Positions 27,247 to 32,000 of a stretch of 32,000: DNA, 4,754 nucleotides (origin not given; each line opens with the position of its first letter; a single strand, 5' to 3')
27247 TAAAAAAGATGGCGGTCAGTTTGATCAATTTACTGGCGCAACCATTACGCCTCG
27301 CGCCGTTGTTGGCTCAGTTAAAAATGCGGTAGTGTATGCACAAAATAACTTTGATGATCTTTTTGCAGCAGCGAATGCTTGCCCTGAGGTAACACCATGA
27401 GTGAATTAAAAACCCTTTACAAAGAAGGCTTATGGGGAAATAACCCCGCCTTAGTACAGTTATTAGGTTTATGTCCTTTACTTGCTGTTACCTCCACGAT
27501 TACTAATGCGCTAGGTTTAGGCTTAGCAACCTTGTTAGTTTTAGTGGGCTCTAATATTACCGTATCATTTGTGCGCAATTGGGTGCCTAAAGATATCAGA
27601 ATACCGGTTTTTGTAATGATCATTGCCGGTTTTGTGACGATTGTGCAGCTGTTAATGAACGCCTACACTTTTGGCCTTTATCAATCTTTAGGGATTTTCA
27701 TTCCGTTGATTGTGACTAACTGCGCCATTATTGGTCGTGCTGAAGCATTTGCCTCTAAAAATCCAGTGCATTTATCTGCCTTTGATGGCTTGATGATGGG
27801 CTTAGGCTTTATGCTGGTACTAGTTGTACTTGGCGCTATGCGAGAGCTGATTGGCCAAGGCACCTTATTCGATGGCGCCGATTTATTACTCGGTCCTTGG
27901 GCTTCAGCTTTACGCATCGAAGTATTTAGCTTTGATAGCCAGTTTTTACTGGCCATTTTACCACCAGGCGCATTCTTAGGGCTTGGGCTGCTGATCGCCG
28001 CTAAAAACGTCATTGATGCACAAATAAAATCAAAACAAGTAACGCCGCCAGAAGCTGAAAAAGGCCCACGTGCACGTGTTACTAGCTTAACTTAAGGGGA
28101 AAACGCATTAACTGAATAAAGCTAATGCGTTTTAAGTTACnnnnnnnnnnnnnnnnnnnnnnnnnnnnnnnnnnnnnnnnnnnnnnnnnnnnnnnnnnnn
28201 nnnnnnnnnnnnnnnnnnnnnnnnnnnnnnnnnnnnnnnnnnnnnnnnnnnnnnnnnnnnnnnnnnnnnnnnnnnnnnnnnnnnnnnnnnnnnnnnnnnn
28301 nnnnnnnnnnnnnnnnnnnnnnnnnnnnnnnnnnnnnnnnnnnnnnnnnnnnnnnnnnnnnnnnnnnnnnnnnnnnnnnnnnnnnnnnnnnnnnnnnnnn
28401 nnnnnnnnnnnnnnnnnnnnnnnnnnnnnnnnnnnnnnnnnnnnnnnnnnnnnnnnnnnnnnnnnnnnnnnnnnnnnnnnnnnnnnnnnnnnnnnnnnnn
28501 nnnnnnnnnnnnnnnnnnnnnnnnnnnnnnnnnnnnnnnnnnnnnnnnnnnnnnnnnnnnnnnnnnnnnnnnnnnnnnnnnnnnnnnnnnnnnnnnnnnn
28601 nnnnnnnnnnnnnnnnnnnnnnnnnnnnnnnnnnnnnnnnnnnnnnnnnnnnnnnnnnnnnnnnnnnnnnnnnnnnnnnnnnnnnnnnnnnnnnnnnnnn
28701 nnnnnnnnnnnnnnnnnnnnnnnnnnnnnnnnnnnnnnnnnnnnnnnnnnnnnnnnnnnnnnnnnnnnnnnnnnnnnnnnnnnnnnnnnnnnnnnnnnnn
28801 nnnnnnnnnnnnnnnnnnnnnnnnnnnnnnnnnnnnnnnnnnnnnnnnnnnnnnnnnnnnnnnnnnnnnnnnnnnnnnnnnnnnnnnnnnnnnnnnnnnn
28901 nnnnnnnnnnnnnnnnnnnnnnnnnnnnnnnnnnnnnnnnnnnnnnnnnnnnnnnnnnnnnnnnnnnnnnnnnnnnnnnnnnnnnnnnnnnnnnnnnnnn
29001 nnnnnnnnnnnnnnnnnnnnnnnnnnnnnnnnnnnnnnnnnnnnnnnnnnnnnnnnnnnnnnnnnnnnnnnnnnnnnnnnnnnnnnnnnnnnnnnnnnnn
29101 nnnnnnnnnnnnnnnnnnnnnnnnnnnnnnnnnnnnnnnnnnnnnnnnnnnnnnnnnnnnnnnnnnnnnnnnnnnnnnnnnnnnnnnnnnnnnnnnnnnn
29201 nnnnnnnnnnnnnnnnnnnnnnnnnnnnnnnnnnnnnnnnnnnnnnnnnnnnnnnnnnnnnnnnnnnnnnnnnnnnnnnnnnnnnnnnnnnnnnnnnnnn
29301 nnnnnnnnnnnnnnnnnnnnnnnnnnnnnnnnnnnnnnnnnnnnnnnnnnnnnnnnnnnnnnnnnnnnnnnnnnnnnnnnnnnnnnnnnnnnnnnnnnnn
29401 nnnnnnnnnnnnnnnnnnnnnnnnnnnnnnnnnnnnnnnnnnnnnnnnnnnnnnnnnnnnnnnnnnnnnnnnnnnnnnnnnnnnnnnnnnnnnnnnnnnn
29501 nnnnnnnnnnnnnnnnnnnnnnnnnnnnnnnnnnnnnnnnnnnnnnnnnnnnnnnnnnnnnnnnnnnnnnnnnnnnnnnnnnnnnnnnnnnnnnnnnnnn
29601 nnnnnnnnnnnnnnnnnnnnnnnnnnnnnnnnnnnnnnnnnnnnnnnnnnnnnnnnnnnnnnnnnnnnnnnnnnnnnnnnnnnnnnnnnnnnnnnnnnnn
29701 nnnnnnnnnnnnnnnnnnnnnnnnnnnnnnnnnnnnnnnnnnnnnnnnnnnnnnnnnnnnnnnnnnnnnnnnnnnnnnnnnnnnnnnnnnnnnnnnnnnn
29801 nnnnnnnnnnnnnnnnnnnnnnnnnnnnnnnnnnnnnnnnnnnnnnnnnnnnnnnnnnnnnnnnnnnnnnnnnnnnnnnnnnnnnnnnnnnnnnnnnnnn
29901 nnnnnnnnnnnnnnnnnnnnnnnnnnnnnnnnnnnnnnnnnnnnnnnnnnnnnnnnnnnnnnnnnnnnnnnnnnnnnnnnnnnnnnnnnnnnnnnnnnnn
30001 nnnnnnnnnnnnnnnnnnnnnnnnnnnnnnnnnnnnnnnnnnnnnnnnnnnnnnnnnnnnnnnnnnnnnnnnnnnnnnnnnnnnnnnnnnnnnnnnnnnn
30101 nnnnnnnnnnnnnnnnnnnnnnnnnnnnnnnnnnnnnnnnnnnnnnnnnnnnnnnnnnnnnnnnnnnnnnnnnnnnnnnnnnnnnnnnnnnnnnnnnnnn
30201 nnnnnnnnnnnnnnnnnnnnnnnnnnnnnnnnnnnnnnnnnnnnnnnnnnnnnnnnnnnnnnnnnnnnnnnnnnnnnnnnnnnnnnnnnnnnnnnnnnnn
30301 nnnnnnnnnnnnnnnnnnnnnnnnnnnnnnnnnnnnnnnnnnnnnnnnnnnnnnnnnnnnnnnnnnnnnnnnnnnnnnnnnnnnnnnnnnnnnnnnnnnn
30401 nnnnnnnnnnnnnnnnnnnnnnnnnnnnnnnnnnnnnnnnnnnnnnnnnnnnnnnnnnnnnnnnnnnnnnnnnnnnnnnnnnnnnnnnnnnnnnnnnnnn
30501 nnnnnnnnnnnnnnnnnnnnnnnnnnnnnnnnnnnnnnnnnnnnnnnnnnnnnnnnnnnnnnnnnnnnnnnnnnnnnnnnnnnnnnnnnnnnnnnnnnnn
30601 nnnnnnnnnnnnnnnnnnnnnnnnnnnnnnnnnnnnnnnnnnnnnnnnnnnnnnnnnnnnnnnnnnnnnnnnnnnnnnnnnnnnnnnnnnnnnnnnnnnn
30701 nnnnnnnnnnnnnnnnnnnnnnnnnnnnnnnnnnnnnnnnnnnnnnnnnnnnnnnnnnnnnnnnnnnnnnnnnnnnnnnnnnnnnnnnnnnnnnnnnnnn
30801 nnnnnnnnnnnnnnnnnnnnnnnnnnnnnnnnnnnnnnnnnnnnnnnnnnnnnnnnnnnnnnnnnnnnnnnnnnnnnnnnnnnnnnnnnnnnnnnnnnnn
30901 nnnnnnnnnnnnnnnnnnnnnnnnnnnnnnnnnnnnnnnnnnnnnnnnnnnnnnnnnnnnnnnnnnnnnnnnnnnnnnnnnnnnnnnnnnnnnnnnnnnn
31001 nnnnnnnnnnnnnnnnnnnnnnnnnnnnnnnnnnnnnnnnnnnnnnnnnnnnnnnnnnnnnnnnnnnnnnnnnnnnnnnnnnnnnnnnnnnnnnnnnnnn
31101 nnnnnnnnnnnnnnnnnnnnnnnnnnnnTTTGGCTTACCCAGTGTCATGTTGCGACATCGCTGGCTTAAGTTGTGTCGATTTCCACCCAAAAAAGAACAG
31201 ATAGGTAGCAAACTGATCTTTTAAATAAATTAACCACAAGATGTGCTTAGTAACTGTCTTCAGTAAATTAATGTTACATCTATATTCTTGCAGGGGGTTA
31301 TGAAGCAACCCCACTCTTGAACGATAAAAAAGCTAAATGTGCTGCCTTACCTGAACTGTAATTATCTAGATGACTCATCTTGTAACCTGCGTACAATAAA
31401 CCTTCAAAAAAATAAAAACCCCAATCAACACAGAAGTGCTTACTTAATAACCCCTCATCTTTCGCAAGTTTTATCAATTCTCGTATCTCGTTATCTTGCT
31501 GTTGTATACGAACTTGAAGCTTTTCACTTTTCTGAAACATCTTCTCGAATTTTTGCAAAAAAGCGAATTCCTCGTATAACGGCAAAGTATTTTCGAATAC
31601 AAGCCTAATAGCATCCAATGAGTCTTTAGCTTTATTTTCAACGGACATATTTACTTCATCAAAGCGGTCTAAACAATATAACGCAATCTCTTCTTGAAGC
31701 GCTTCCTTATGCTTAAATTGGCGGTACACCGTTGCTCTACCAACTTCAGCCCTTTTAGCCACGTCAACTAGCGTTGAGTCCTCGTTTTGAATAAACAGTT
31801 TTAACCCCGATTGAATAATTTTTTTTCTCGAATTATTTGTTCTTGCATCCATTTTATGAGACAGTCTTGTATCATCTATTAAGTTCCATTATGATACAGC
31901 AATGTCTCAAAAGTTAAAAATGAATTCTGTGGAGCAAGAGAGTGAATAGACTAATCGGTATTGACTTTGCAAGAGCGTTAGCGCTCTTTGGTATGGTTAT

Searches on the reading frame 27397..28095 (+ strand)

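Call 78: search_protein_families(library=pfam, proteins=[window:27397-28095:+], max_evalue=0.00001)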
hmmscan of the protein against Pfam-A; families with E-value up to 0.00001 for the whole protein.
window:27397-28095:+ (232 aa): 1 family
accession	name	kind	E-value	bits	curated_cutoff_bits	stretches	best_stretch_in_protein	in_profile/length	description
PF02508.19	Rnf-Nqr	-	2e-66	223.7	23.8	1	7-200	4-174/174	Rnf-Nqr subunit, membrane protein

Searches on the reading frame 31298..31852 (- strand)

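Call 78: search_protein_families(library=pfam, proteins=[window:31298-31852:-], max_evalue=0.00001)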
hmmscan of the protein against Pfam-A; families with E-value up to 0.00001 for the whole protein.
window:31298-31852:- (184 aa): 1 family
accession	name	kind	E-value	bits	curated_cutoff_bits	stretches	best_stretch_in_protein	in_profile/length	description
PF00440.29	TetR_N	-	3.7e-07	30.3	24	1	13-56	2-47/47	Bacterial regulatory proteins, tetR family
